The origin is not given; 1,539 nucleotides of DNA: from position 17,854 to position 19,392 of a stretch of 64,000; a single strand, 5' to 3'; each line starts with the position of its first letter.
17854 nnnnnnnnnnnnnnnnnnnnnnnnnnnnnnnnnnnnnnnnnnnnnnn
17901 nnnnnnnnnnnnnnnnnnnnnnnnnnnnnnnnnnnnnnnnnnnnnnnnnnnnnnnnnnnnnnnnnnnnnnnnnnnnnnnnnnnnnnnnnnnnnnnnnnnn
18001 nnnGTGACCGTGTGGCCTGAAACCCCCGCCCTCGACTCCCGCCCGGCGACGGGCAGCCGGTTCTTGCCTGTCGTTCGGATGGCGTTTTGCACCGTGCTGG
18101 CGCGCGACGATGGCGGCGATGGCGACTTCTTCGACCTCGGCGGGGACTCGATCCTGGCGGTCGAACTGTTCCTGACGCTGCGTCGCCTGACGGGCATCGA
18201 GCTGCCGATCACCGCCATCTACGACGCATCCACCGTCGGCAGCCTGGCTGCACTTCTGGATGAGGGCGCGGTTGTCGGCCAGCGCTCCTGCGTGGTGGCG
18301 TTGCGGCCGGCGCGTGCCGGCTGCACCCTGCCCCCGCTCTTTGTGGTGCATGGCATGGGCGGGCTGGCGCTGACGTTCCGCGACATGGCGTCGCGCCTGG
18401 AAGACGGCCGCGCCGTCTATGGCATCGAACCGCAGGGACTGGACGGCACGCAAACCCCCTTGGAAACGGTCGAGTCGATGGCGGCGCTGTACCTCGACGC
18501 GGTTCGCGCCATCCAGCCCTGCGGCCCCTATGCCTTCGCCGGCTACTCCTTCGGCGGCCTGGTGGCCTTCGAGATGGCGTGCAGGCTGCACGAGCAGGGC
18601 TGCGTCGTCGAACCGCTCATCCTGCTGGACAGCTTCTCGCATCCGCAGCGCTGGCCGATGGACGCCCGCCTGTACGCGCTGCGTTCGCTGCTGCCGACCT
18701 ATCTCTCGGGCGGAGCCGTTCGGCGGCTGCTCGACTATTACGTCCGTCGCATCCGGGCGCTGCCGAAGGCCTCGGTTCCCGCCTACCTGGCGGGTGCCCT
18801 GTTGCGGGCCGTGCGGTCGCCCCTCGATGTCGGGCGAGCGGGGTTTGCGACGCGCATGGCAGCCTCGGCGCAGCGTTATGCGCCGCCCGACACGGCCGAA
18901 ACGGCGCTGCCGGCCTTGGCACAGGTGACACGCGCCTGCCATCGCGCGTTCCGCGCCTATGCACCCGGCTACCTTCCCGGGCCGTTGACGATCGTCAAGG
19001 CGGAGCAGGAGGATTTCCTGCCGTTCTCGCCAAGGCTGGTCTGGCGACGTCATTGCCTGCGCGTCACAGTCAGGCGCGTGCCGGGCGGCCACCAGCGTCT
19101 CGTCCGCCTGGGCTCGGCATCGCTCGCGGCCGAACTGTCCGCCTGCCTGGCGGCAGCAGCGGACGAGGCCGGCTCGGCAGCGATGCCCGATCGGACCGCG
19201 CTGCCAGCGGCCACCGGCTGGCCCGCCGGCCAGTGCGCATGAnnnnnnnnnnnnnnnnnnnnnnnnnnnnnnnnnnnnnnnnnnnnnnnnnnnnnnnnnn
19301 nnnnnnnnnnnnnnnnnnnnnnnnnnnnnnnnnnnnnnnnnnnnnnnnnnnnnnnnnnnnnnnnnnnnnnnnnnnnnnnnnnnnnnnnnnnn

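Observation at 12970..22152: Thiotemplate tailoring assembly line co-transcribed with the EPS priming glycosyltransferase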

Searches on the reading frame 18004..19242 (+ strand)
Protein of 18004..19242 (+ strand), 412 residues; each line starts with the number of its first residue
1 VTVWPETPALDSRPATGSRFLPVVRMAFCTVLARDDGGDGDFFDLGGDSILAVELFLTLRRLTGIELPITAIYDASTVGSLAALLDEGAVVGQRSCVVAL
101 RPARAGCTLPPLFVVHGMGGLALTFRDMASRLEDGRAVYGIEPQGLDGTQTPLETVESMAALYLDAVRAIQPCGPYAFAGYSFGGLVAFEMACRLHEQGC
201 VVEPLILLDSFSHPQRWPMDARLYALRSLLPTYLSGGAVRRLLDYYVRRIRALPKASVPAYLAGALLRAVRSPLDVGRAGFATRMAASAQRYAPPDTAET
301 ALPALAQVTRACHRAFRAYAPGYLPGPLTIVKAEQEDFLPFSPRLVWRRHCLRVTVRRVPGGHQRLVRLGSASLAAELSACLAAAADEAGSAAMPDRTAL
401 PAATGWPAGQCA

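Call 3: search_protein_families(library=pfam, proteins=[window:18004-19242:+], max_evalue=0.01)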
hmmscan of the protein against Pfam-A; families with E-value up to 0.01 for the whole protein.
window:18004-19242:+ (412 aa): 5 families
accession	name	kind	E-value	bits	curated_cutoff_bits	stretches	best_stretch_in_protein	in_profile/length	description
PF00975.26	Thioesterase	-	3.7e-27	96.5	26.4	1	111-211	2-103/226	Thioesterase domain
PF00550.31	PP-binding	-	2.2e-14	53.9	20.8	1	24-85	3-67/67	Phosphopantetheine attachment site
PF00561.26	Abhydrolase_1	-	2.5e-06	27.8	25.8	1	110-195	1-90/245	alpha/beta hydrolase fold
PF12697.13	Abhydrolase_6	-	1.6e-05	26.1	26.3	1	113-363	2-204/217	Alpha/beta hydrolase family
PF12146.15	Hydrolase_4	-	0.00029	20.6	27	1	112-208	7-107/239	Serine aminopeptidase, S33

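Call 5: search_protein_families(library=ncbifam, proteins=[window:18004-19242:+], max_evalue=0.001)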
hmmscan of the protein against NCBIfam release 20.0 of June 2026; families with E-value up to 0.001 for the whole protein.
window:18004-19242:+ (412 aa): 8 families
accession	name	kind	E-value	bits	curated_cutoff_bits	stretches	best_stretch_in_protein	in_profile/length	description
NF007605.2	PRK10252.1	equivalog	3.2e-21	74.6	2400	1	23-212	978-1168/1292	enterobactin non-ribosomal peptide synthetase EntF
NF040607.1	mycolic_Pks13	equivalog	1e-16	59.6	2100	1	66-211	1378-1517/1680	polyketide synthase Pks13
TIGR03443.1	alpha_am_amid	equivalog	3.1e-07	28.2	1030.1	1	39-86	871-918/1390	L-aminoadipate-semialdehyde dehydrogenase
NF045894.1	PKS_plus_SDR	equivalog_domain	2.8e-06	25.2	1740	1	24-87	1444-1511/1515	type I polyketide synthase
NF004282.0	PRK05691.1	subfamily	3e-05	20.2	4090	1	37-95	1657-1715/4334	non-ribosomal peptide synthase/polyketide synthase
NF051487.1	bifunc_PcaCD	exception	7.7e-05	21.9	430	1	89-210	151-271/413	bifunctional 4-carboxymuconolactone decarboxylase/3-oxoadipate enol-lactonase PcaCD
TIGR01738.1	bioH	equivalog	0.00034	20.3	206.95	1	111-212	6-100/245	pimeloyl-ACP methyl ester esterase BioH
NF051488.1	bifunc_PcaDC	exception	0.00061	19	390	0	109-209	12-110/375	bifunctional 3-oxoadipate enol-lactonase/4-carboxymuconolactone decarboxylase PcaDC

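Call 10: find_homologous_proteins(query=window:18004-19242:+)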
Query window:18004-19242:+ (412 aa): 82 proteins with E <= 0.001 among 8000 candidates.
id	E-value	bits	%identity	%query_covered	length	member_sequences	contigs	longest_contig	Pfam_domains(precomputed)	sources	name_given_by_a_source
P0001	5.0e-268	907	100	100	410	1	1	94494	PF00550.32,PF00561.27,PF00975.27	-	-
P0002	4.7e-90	321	46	83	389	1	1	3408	PF00550.32,PF00975.27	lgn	-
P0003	3.2e-85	305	50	83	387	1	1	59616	PF00550.32,PF00561.27,PF00975.27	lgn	-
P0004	2.3e-76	275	42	81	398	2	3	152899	PF00550.32,PF00561.27,PF00975.27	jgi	jgi:acetoacetyl-CoA synthetase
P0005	5.8e-75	271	45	84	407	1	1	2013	PF00550.32,PF00975.27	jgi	jgi:acetoacetyl-CoA synthetase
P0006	5.8e-75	271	42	85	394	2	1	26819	PF00550.32,PF00561.27,PF00975.27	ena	-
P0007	1.9e-74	269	40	85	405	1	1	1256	PF00550.32,PF00975.27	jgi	-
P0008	1.4e-73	266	40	84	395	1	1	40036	PF00550.32,PF00975.27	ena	-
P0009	3.1e-73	265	41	85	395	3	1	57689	PF00550.32,PF00975.27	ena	-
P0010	3.3e-73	265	43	85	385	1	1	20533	PF00550.32,PF12697.14,PF00561.27,PF00975.27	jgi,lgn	jgi:acetoacetyl-CoA synthetase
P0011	2.0e-71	259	40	88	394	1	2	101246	PF00550.32,PF00561.27,PF00975.27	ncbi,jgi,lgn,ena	jgi:thioesterase domain-containing protein/acyl carrier protein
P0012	2.9e-71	259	40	85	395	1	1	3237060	PF00550.32,PF12697.14,PF00975.27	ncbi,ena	-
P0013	6.7e-71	258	40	85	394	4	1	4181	PF00550.32,PF00561.27,PF00975.27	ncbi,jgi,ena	jgi:thioesterase domain-containing protein/acyl carrier protein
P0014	3.1e-68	249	42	88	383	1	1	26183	PF00550.32,PF00561.27,PF00975.27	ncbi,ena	-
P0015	9.1e-67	244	40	90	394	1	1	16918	PF00550.32,PF00975.27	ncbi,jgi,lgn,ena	jgi:thioesterase domain-containing protein/acyl carrier protein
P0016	9.7e-66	241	40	84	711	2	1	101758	PF04204.23,PF00550.32,PF12697.14,PF00561.27,PF00975.27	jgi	jgi:homoserine O-succinyltransferase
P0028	1.3e-48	184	37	84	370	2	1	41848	PF00550.32,PF12697.14,PF00561.27,PF00975.27,PF12146.16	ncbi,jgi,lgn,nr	ncbi:MAG TPA: alpha/beta fold hydrolase [Rhizomicrobium sp.]|jgi:thioesterase domain-containing prot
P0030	3.6e-46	176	34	88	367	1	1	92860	PF00550.32,PF00561.27,PF00975.27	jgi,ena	-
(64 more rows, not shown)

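Call 11: find_encoding_contigs(protein=P0012, flank=10000, max_places=2)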
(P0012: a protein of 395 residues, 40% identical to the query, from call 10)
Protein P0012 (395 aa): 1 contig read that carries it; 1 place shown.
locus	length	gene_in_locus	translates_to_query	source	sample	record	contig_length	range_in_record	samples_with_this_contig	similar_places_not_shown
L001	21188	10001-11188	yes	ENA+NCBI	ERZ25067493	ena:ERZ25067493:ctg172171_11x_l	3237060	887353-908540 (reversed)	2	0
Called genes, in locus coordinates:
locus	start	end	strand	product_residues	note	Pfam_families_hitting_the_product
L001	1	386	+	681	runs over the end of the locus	-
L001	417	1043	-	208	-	PF02563:Poly_export, PF22461:SLBB_2 (faint), PF10531:SLBB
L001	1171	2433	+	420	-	PF10082:BBP2_2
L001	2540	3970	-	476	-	PF00282:Pyridoxal_deC, PF00266:Aminotran_5 (weak)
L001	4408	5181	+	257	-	PF02397:Bac_transf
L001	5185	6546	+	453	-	PF02786:CPSase_L_D2 (faint)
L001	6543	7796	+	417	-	PF00070:Pyr_redox (faint), PF01494:FAD_binding_3 (faint), PF07992:Pyr_redox_2, PF13738:Pyr_redox_3, PF13434:Lys_Orn_oxgnase (weak)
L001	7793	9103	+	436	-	PF01053:Cys_Met_Meta_PP, PF01041:DegT_DnrJ_EryC1 (weak), PF00266:Aminotran_5 (weak)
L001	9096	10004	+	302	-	PF04204:HTS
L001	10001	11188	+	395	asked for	PF00550:PP-binding, PF00975:Thioesterase, PF12697:Abhydrolase_6 (weak)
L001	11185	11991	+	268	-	PF04072:LCM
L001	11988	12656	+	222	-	PF02230:Abhydrolase_2, PF12146:Hydrolase_4 (faint), PF00561:Abhydrolase_1 (faint), PF00326:Peptidase_S9 (weak)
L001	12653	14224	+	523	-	PF00501:AMP-binding, PF13193:AMP-binding_C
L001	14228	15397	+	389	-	PF13439:Glyco_transf_4, PF00534:Glycos_transf_1, PF13692:Glyco_trans_1_4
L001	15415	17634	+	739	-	PF13807:GNVR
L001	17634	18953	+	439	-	PF01943:Polysacc_synt, PF13440:Polysacc_synt_3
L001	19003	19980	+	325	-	PF00535:Glycos_transf_2, PF13641:Glyco_tranf_2_3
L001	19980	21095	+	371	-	PF13439:Glyco_transf_4, PF13579:Glyco_trans_4_4, PF20706:GT4-conflict, PF13524:Glyco_trans_1_2 (faint), PF00534:Glycos_transf_1, PF13692:Glyco_trans_1_4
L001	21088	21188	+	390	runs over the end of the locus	PF20706:GT4-conflict, PF13439:Glyco_transf_4, PF13579:Glyco_trans_4_4, PF00534:Glycos_transf_1, PF13692:Glyco_trans_1_4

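Call 12: find_encoding_contigs(protein=P0016, flank=10000, max_places=2)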
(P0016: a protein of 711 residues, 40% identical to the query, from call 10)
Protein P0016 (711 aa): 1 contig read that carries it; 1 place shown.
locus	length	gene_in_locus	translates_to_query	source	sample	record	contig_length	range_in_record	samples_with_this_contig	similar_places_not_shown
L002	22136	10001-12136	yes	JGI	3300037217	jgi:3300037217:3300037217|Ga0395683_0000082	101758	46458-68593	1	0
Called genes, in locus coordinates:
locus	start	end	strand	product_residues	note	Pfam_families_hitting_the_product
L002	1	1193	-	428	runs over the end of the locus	PF02786:CPSase_L_D2 (faint)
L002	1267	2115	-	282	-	PF01063:Aminotran_4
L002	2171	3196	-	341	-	PF01073:3Beta_HSD, PF01370:Epimerase, PF04321:RmlD_sub_bind, PF07993:NAD_binding_4 (faint), PF13460:NAD_binding_10, PF16363:GDP_Man_Dehyd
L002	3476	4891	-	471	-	PF13727:CoA_binding_3, PF02397:Bac_transf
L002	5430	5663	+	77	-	-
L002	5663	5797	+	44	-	-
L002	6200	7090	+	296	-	PF00072:Response_reg, PF00196:GerE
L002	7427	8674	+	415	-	PF00070:Pyr_redox (faint), PF01266:DAO (faint), PF01494:FAD_binding_3 (faint), PF01946:Thi4 (faint), PF03486:HI0933_like (faint), PF07992:Pyr_redox_2, PF13434:Lys_Orn_oxgnase, PF13738:Pyr_redox_3, +1 more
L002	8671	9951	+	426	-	PF01053:Cys_Met_Meta_PP, PF00155:Aminotran_1_2, PF01041:DegT_DnrJ_EryC1, PF00266:Aminotran_5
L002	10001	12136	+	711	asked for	PF04204:HTS, PF00550:PP-binding, PF00561:Abhydrolase_1 (weak), PF00975:Thioesterase, PF12697:Abhydrolase_6 (weak)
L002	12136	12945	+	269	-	PF04072:LCM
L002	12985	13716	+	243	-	PF02230:Abhydrolase_2, PF03959:FSH1 (weak), PF12146:Hydrolase_4 (faint)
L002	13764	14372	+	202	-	PF02563:Poly_export, PF22461:SLBB_2 (weak), PF10531:SLBB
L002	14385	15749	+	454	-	PF10082:BBP2_2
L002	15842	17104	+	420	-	PF00149:Metallophos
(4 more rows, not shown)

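Call 13: find_encoding_contigs(protein=P0003, flank=10000, max_places=2)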
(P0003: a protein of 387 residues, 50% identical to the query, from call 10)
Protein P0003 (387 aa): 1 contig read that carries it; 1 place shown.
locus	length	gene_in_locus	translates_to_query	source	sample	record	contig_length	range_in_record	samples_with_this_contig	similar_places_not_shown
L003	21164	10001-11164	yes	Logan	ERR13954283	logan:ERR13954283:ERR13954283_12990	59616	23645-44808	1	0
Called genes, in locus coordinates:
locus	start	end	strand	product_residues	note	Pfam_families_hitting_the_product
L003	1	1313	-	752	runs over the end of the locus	-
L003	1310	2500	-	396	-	PF13439:Glyco_transf_4, PF00534:Glycos_transf_1, PF13692:Glyco_trans_1_4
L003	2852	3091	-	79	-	-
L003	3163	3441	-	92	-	-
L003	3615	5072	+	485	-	PF13407:Peripla_BP_4 (faint), PF02397:Bac_transf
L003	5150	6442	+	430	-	PF02786:CPSase_L_D2 (faint)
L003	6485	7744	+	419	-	PF00070:Pyr_redox (faint), PF01266:DAO (faint), PF01494:FAD_binding_3 (weak), PF07992:Pyr_redox_2, PF13450:NAD_binding_8 (faint), PF13738:Pyr_redox_3, PF13434:Lys_Orn_oxgnase (weak), PF00743:FMO-like (weak)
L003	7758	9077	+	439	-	PF01053:Cys_Met_Meta_PP, PF00155:Aminotran_1_2, PF01041:DegT_DnrJ_EryC1, PF00266:Aminotran_5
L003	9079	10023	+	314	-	PF04204:HTS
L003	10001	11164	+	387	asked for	PF00550:PP-binding, PF00561:Abhydrolase_1, PF00975:Thioesterase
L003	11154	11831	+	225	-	PF02230:Abhydrolase_2, PF12146:Hydrolase_4 (faint)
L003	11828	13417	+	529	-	PF00501:AMP-binding, PF13193:AMP-binding_C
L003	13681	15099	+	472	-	-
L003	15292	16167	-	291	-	PF04072:LCM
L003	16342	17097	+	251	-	-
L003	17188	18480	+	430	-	PF13439:Glyco_transf_4, PF13579:Glyco_trans_4_4, PF20706:GT4-conflict, PF00534:Glycos_transf_1, PF13692:Glyco_trans_1_4, PF13524:Glyco_trans_1_2 (faint)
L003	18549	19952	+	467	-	PF00282:Pyridoxal_deC, PF00266:Aminotran_5 (weak)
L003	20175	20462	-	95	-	-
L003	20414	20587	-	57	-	-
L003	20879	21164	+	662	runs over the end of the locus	-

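Call 17: find_related_loci(query=A1, collection=genome_contigs, flank=10000)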
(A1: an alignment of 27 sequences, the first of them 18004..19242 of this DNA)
Query A1 (412 aa) in genome_contigs; peptide patterns used: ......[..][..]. (x = any residue, [..] = any of these).
599 stretches matched a pattern (row limit reached: there are more); 477 encode a relative of the query (tblastn E <= 1e-3); the best 80 are kept; 80 distinct loci.
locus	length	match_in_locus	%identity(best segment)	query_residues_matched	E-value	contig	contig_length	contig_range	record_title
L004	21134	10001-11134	42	28-408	6e-73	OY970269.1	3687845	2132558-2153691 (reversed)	MAG: uncultured Alphaproteobacteria bacterium isolate MFD02248.bin.c.1 genome assembly, chromosome: 1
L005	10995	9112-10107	38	25-386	5e-60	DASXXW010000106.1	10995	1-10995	MAG TPA_asm: Rhizomicrobium sp. isolate SMAG_U4808 k141_1897747, whole genome shotgun sequence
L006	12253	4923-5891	38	37-386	2e-59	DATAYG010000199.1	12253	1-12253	MAG TPA_asm: Rhizomicrobium sp. isolate SMAG_U5673 k141_3092437, whole genome shotgun sequence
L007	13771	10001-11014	37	8-367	2e-56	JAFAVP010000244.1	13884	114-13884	MAG: Alphaproteobacteria bacterium isolate CP_BM_RX_39 BM_RX_k147_145322, whole genome shotgun sequence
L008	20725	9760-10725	37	39-383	1e-55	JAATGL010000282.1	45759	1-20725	MAG: Alphaproteobacteria bacterium isolate bin_332 k141_7207739, whole genome shotgun sequence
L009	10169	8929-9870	36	49-390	2e-54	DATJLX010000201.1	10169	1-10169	MAG TPA_asm: Methylocella sp. isolate SMAG_U14820 k141_3763702, whole genome shotgun sequence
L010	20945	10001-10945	41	39-380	3e-54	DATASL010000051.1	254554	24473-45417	MAG TPA_asm: Rhizomicrobium sp. isolate SMAG_U5519 k141_974146, whole genome shotgun sequence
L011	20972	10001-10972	35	39-385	3e-54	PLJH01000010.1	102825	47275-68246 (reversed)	MAG: Alphaproteobacteria bacterium isolate palsa_895 73.20110800_P1S.8_contig_360, whole genome shotgun sequence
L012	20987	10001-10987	35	41-390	3e-52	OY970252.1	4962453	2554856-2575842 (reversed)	MAG: uncultured Alphaproteobacteria bacterium isolate MFD06092.bin.c.4 genome assembly, chromosome: 1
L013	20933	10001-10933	37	39-383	3e-52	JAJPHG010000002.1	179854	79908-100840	MAG: Alphaproteobacteria bacterium isolate Centralia_MAG_140 k107_7758448, whole genome shotgun sequence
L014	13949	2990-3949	36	49-395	3e-52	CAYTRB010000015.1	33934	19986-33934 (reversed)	MAG TPA_asm: uncultured Methylocapsa sp. isolate binchicken_co3_519 genome assembly, contig: NODE_3880_length_33934_cov_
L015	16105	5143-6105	35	39-382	2e-51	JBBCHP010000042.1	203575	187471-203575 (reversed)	MAG: Rhizomicrobium sp. isolate S6_metab_bin.170 s880.ctg000881l, whole genome shotgun sequence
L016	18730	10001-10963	39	39-385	2e-59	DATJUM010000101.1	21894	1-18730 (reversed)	MAG TPA_asm: Rhizomicrobium sp. isolate SMAG_U15046 k141_4455524, whole genome shotgun sequence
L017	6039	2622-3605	36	39-385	1e-48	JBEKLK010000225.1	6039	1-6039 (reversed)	MAG: Rhizomicrobium sp. isolate SPRUCE 369 SPRUCE_369_225, whole genome shotgun sequence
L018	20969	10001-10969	33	31-379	5e-48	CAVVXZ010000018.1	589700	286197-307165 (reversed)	MAG: uncultured Acidobacteriaceae bacterium isolate MFD04570.bin.1.38 genome assembly, contig: contig_122822, whole geno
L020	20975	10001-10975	33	39-397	1e-46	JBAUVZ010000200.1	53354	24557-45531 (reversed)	MAG: Candidatus Sulfotelmatobacter sp. isolate MFD09220_ilm_asm_bin28 k127_166073, whole genome shotgun sequence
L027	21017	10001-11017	34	14-387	3e-45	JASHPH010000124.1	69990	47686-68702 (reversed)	MAG: Candidatus Sulfotelmatobacter sp. isolate JOPF044 JOPF_NEAR_contig_454410, whole genome shotgun sequence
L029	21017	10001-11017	31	21-387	8e-45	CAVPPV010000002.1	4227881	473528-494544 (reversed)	MAG: uncultured Acidobacteriaceae bacterium isolate MFD00008.bin.1.117 genome assembly, contig: contig_4297, whole genom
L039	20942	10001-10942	32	37-379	1e-42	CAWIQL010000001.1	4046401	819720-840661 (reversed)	MAG: uncultured Acidobacteriota bacterium isolate MFD01689.bin.1.32 genome assembly, contig: contig_15989, whole genome 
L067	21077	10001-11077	28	4-390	7e-39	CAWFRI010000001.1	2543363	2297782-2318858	MAG: uncultured Acidobacteriaceae bacterium isolate MFD00964.bin.1.7 genome assembly, contig: contig_26740, whole genome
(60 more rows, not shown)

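Call 19: find_encoding_contigs(protein=P0028, flank=10000, max_places=1)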
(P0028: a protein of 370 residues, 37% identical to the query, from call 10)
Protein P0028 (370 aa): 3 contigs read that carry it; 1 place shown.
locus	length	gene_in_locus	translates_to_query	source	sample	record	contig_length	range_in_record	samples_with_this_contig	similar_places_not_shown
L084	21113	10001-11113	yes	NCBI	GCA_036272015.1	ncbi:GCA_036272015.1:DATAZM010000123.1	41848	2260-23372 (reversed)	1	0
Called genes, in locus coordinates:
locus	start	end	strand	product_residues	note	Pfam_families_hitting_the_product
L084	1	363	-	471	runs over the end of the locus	PF07969:Amidohydro_3 (faint), PF01979:Amidohydro_1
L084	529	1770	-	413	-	PF00266:Aminotran_5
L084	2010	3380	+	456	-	PF00324:AA_permease, PF13520:AA_permease_2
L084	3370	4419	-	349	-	PF02311:AraC_binding (faint), PF09360:zf-CDGSH, PF07883:Cupin_2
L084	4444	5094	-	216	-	PF01914:MarC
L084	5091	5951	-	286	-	PF01063:Aminotran_4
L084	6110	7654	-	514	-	PF02776:TPP_enzyme_N, PF02775:TPP_enzyme_C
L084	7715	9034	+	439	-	PF01053:Cys_Met_Meta_PP, PF00155:Aminotran_1_2, PF01041:DegT_DnrJ_EryC1 (weak), PF00266:Aminotran_5 (weak)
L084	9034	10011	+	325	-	PF04204:HTS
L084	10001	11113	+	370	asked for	PF00550:PP-binding, PF00561:Abhydrolase_1, PF00975:Thioesterase, PF12146:Hydrolase_4 (weak), PF12697:Abhydrolase_6 (weak)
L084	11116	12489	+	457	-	PF00501:AMP-binding, PF13193:AMP-binding_C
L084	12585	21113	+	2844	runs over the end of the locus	PF10091:Glycoamylase, PF06165:GH94_b-supersand, PF17167:Glyco_hydro_94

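Call 20: find_encoding_contigs(protein=P0030, flank=10000, max_places=1)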
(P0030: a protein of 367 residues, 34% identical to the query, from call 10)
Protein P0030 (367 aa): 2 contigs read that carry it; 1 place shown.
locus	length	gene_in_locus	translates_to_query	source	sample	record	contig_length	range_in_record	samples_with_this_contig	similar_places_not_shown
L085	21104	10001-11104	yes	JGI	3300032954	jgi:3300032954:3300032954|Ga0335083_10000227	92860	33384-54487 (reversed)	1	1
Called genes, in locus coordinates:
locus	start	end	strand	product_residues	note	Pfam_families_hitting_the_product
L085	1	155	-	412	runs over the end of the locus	PF00266:Aminotran_5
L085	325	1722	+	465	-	PF00324:AA_permease, PF13520:AA_permease_2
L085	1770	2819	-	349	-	PF09360:zf-CDGSH, PF02311:AraC_binding (faint), PF07883:Cupin_2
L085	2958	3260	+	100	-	-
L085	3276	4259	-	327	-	PF07536:HWE_HK (weak), PF07568:HisKA_2, PF13581:HATPase_c_2, PF02518:HATPase_c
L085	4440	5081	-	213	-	PF01914:MarC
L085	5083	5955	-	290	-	PF01063:Aminotran_4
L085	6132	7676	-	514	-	PF02776:TPP_enzyme_N, PF02775:TPP_enzyme_C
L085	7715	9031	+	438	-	PF01053:Cys_Met_Meta_PP, PF00155:Aminotran_1_2, PF01041:DegT_DnrJ_EryC1 (weak), PF00266:Aminotran_5 (weak)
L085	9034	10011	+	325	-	PF04204:HTS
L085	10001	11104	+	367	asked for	PF00550:PP-binding, PF00561:Abhydrolase_1 (weak), PF00975:Thioesterase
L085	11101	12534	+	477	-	PF00501:AMP-binding, PF13193:AMP-binding_C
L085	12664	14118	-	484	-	PF02696:SelO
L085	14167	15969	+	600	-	PF13555:AAA_29 (faint), PF00005:ABC_tran, PF02463:SMC_N (faint), PF13304:AAA_21 (faint), PF13476:AAA_23 (faint), PF00005:ABC_tran, PF16326:ABC_tran_CTD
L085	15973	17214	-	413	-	PF00067:p450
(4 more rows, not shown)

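Call 21: find_encoding_contigs(protein=P0004, flank=10000, max_places=1)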
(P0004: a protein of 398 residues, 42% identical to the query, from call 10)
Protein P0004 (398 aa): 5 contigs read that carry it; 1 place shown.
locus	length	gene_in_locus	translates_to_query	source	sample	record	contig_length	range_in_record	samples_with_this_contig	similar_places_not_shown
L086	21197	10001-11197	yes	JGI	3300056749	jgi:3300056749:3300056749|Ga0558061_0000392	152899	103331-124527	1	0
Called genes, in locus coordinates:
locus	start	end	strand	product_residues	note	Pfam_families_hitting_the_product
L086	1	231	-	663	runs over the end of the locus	-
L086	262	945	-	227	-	PF02563:Poly_export, PF10531:SLBB, PF22461:SLBB_2 (weak)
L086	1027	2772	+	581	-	PF00501:AMP-binding, PF13193:AMP-binding_C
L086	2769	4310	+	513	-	PF02776:TPP_enzyme_N, PF02775:TPP_enzyme_C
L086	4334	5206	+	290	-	PF01063:Aminotran_4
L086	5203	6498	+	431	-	PF02786:CPSase_L_D2 (faint), PF02655:ATP-grasp_3 (weak), PF15632:ATPgrasp_Ter (weak)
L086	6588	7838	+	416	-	PF00070:Pyr_redox (faint), PF01266:DAO (faint), PF01494:FAD_binding_3 (faint), PF01946:Thi4 (faint), PF07992:Pyr_redox_2, PF13434:Lys_Orn_oxgnase (weak), PF13450:NAD_binding_8 (faint), PF13738:Pyr_redox_3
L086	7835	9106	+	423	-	PF01053:Cys_Met_Meta_PP, PF00155:Aminotran_1_2, PF01041:DegT_DnrJ_EryC1, PF00266:Aminotran_5 (weak)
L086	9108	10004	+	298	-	PF04204:HTS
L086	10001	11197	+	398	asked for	PF00550:PP-binding, PF00561:Abhydrolase_1 (weak), PF00975:Thioesterase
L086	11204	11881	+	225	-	PF02230:Abhydrolase_2, PF03959:FSH1 (faint), PF12146:Hydrolase_4 (faint)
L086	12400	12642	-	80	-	-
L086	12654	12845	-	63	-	-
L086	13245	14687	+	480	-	PF04471:Mrr_cat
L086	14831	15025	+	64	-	-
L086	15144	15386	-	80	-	-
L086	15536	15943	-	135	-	-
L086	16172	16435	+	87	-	-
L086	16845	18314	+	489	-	PF02397:Bac_transf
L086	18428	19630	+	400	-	PF13439:Glyco_transf_4, PF00534:Glycos_transf_1, PF13692:Glyco_trans_1_4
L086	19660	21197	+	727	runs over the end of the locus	PF10609:ParA (weak), PF13614:AAA_31 (weak)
